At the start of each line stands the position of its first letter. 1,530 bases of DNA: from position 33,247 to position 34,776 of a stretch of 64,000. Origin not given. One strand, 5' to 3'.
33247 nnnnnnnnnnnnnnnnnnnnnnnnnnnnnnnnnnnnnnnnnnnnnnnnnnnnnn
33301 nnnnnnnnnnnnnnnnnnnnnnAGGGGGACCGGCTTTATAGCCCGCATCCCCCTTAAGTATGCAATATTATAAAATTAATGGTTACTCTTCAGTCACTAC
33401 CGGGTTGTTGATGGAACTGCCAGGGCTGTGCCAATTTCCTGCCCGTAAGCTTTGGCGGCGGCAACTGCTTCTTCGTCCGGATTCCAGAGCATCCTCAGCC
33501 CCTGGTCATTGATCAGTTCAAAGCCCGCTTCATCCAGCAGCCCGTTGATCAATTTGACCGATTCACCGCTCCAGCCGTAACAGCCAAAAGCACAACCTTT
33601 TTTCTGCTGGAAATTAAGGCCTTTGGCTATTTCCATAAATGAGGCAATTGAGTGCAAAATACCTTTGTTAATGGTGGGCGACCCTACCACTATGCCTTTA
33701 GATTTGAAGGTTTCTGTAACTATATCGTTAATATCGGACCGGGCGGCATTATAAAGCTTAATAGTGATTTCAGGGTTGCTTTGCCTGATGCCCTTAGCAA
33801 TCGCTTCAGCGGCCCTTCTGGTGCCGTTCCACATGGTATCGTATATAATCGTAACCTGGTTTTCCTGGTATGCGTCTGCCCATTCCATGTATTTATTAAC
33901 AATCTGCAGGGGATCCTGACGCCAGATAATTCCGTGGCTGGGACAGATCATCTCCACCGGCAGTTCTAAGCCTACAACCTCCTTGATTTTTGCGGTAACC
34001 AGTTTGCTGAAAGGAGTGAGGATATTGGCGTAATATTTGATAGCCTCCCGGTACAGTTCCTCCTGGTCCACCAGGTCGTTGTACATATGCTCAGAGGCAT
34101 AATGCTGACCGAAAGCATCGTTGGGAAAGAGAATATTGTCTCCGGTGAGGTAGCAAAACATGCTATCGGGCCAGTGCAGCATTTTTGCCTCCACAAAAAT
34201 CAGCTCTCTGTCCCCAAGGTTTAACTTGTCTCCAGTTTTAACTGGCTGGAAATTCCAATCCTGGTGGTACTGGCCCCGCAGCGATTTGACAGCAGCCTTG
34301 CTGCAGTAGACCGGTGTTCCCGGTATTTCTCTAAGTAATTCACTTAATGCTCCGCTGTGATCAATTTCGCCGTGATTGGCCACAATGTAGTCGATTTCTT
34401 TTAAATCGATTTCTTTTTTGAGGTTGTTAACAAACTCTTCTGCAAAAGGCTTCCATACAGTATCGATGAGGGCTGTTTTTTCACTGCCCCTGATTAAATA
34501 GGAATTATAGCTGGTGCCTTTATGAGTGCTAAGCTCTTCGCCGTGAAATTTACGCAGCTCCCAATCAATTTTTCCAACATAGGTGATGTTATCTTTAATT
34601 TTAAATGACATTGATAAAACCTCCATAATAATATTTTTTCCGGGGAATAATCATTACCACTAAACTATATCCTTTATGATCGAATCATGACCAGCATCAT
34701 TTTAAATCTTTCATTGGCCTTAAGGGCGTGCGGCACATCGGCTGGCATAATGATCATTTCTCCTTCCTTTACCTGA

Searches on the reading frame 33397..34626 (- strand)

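Call 69: search_protein_families(library=ncbifam, proteins=[window:33397-34626:-], max_evalue=0.00001)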
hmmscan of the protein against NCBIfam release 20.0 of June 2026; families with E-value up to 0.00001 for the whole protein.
window:33397-34626:- (409 aa): 9 families
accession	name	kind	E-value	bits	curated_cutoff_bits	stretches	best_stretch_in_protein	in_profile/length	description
NF008887.0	PRK11921.1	equivalog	1.9e-212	705.3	635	1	6-401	1-394/396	anaerobic nitric oxide reductase flavorubredoxin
NF003954.0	PRK05452.1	equivalog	3.1e-177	590.3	711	1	6-404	1-398/479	anaerobic nitric oxide reductase flavorubredoxin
TIGR01753.1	flav_short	equivalog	5.4e-15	56.1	123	1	258-397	1-138/140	flavodoxin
NF012229.1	bla_class_B_core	domain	1.9e-10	41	100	1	39-142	11-120/139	metallo-beta-lactamase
NF004050.0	PRK05569.1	subfamily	2.3e-09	37.7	136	1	257-397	3-138/141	flavodoxin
NF000059.1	tet_redox_37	exception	2.2e-08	34.8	225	1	196-273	2-77/108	tetracycline resistance NADPH-dependent oxidoreductase Tet(37)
NF004049.0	PRK05568.1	equivalog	5.5e-07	30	206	1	257-398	3-139/142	flavodoxin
NF033105.1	bla_subclass_B3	equivalog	6.7e-07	28.9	240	1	41-126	24-109/257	subclass B3 metallo-beta-lactamase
NF005246.0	PRK06756.1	subfamily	1.5e-06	28.3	130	1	257-398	3-143/148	flavodoxin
